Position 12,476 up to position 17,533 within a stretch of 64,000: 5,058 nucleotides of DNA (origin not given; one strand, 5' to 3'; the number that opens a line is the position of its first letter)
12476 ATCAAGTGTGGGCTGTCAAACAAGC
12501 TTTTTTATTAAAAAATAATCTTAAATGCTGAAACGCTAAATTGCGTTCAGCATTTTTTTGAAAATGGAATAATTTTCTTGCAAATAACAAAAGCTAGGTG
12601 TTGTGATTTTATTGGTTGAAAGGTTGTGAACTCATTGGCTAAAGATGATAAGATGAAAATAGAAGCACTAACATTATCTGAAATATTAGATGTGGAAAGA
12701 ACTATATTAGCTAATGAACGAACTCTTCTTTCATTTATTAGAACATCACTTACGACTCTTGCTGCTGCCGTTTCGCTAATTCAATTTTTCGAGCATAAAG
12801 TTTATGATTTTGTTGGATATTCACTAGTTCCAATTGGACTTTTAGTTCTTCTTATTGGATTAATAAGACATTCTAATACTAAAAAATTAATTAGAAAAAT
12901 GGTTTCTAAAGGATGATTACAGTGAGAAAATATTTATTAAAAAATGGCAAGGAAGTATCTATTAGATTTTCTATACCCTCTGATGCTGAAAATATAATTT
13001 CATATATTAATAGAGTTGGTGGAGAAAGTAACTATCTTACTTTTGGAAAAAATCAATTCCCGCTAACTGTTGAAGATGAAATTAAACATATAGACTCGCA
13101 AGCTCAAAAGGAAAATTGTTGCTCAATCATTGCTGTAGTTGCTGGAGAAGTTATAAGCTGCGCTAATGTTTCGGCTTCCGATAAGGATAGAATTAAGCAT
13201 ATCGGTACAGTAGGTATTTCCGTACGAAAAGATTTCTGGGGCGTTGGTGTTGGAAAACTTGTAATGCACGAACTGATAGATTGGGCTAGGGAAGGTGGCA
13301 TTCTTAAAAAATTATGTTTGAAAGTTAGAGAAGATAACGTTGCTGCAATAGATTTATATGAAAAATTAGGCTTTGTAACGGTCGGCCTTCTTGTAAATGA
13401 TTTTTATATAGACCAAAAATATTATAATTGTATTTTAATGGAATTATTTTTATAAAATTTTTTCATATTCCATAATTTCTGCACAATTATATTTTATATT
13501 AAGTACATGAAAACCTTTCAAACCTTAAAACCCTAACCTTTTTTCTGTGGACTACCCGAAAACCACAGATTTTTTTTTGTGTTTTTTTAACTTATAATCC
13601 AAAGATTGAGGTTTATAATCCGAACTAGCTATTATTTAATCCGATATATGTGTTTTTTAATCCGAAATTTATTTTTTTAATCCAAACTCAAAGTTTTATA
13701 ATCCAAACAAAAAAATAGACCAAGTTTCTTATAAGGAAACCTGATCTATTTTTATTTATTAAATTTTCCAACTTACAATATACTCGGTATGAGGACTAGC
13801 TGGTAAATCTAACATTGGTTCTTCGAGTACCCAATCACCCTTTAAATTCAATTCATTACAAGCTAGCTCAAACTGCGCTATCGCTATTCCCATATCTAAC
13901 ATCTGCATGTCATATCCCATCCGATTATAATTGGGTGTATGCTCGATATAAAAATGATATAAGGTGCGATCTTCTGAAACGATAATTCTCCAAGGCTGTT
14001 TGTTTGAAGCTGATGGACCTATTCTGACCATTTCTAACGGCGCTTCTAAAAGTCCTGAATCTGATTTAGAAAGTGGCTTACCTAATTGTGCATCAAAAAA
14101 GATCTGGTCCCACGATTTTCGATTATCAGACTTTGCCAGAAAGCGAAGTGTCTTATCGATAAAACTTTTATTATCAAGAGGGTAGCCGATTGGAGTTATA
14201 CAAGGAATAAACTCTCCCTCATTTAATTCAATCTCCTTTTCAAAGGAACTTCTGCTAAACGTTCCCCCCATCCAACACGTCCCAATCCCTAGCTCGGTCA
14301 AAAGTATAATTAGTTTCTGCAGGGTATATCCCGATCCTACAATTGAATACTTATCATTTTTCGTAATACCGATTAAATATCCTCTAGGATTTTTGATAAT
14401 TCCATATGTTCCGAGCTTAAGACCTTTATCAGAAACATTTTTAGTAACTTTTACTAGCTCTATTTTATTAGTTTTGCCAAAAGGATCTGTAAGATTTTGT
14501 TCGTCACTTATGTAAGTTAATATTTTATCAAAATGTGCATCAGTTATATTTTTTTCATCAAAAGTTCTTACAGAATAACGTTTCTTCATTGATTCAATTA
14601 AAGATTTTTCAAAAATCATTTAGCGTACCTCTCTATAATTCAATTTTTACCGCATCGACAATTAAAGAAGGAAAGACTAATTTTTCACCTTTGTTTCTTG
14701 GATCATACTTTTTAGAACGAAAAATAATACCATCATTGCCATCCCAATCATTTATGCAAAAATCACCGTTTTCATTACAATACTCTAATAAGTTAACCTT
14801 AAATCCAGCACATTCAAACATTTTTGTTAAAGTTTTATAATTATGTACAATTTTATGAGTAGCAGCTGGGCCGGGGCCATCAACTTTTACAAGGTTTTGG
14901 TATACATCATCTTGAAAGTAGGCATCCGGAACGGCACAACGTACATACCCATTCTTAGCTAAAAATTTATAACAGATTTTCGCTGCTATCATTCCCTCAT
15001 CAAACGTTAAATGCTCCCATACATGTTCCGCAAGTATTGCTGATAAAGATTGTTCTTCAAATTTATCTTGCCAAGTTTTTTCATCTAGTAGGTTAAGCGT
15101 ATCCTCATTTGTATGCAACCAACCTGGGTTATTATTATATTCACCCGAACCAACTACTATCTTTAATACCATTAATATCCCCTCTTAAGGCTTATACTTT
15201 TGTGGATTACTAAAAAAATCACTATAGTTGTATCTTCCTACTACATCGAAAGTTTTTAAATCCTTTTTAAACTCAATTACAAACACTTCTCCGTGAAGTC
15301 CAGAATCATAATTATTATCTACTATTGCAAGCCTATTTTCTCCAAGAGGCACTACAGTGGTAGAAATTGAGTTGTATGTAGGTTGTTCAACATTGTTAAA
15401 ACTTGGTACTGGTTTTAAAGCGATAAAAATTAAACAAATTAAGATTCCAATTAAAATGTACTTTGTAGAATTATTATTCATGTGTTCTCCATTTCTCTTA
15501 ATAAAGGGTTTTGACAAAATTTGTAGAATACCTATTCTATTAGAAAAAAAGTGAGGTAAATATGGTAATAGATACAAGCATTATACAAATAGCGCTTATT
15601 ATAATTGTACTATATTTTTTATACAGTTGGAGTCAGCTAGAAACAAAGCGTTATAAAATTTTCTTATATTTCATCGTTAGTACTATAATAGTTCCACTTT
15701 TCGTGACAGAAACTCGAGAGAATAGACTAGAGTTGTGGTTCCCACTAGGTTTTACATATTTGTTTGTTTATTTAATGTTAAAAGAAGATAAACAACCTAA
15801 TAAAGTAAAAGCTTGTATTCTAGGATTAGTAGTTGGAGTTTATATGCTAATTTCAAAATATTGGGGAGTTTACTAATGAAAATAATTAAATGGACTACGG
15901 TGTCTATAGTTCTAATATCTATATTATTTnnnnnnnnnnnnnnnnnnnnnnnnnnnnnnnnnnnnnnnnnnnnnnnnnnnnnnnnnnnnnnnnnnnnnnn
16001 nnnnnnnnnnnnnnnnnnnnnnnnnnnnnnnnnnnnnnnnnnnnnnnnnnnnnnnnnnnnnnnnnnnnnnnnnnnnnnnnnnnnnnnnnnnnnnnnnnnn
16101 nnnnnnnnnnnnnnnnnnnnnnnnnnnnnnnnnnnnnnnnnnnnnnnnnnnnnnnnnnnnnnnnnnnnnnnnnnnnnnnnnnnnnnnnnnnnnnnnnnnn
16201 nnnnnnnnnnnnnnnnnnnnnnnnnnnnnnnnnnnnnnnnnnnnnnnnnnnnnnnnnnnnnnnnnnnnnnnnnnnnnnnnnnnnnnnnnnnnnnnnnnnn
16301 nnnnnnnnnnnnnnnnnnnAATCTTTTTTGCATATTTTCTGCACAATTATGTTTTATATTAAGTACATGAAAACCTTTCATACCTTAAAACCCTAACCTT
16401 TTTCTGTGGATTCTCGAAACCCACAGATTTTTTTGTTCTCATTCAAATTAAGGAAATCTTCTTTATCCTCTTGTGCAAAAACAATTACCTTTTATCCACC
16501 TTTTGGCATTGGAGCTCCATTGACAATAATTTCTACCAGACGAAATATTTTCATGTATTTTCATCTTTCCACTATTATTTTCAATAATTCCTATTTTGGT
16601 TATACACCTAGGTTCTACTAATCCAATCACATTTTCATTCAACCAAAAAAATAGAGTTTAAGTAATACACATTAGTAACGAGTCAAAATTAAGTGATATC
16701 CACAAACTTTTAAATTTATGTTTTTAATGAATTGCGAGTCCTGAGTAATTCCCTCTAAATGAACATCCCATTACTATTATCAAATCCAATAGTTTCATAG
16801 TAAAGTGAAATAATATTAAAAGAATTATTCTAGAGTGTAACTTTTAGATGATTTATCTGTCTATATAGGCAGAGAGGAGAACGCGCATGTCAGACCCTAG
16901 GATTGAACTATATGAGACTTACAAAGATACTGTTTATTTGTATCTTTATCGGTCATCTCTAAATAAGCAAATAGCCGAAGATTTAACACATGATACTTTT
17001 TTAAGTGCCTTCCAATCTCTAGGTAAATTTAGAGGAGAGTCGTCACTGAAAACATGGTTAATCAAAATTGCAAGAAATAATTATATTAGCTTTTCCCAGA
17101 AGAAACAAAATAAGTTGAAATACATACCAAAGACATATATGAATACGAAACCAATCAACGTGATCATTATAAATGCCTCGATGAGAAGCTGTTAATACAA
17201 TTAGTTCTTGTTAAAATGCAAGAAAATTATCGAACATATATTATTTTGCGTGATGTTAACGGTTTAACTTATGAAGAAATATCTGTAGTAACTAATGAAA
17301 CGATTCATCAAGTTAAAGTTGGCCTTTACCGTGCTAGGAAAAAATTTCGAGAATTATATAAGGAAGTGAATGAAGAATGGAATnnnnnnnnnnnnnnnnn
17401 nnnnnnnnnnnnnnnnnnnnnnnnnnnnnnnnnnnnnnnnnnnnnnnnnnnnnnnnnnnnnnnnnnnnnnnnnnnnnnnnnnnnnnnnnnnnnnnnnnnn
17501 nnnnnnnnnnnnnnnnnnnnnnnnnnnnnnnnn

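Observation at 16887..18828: ECF sigma factor gene frameshifted in an A-tract while its cognate zf-HC2 anti-sigma factor is intact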

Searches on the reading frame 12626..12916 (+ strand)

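Call 15: search_protein_families(library=pfam, proteins=[window:12626-12916:+], max_evalue=0.01)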
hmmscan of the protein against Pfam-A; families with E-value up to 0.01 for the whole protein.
window:12626-12916:+ (96 aa): 1 family
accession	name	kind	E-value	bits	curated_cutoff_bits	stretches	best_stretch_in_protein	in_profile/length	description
PF02656.20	DUF202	-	2.3e-15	57.2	23.4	1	25-86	1-66/68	Domain of unknown function (DUF202)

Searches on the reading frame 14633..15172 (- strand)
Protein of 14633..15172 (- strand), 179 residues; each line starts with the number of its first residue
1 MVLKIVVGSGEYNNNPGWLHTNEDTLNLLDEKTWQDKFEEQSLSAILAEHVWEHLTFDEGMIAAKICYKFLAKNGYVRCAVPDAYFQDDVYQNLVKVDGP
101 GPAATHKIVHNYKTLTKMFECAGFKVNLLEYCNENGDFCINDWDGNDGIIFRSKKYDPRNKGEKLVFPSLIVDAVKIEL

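Call 35: search_protein_families(library=pfam, proteins=[window:14633-15172:-], max_evalue=0.01)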
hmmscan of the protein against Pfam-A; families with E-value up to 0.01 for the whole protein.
window:14633-15172:- (179 aa): 1 family
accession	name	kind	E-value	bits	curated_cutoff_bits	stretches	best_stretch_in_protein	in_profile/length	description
PF13489.12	Methyltransf_23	-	0.00053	20.2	27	1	37-126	76-161/164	Methyltransferase domain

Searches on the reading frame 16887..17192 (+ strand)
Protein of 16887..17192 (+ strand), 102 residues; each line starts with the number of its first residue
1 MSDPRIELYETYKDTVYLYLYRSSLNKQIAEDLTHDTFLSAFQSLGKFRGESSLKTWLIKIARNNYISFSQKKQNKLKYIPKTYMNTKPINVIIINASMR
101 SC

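Call 4: search_protein_families(library=pfam, proteins=[window:16887-17192:+], max_evalue=1)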
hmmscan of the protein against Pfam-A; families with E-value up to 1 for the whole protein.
window:16887-17192:+ (102 aa): 1 family
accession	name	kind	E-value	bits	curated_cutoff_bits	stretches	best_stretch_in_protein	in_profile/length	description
PF04542.20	Sigma70_r2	-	5e-14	52.3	24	1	8-74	1-69/71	Sigma-70 region 2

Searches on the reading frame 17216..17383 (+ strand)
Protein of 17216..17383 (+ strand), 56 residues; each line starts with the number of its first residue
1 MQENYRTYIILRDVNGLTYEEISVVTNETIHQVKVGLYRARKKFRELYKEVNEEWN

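Call 4: search_protein_families(library=pfam, proteins=[window:17216-17383:+], max_evalue=1)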
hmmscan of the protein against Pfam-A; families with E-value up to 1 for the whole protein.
window:17216-17383:+ (56 aa): 3 families
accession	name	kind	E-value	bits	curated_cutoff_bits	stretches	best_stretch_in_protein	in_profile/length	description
PF08281.18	Sigma70_r4_2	-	4e-09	36.4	25.7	1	3-43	13-53/54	Sigma-70, region 4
PF04545.22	Sigma70_r4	-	0.006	16.5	24.1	1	4-46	8-50/50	Sigma-70, region 4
PF09514.15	SSXRD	-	0.032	14.3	23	0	32-53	5-26/31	SSXRD motif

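Call 30: list_cluster_members(proteins=[P0049, P0075, window:17216-17383:+])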
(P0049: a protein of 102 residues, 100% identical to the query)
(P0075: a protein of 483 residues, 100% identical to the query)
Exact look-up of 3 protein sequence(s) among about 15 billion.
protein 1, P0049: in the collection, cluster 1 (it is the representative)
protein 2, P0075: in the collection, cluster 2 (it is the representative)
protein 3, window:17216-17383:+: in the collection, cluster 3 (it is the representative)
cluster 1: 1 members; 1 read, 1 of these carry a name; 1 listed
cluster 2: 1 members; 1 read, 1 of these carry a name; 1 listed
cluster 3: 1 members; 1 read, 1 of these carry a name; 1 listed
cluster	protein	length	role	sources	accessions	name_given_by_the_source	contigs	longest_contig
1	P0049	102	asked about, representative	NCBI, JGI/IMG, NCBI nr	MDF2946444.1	MAG: polymerase subunit sigma [Bacillales bacterium] | RNA polymerase sigma-70 factor (ECF subfamily) | polymerase subunit sigma [Bacillales bacterium]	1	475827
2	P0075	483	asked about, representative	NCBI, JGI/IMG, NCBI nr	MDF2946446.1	MAG: hypothetical protein K0S51_1125 [Bacillales bacterium] | hypothetical protein | hypothetical protein [Bacillales bacterium]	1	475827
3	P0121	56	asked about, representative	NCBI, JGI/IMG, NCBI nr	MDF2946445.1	MAG: Sigma-70, region 4 [Bacillales bacterium] | RNA polymerase sigma-70 factor (ECF subfamily) | Sigma-70, region 4 [Bacillales bacterium]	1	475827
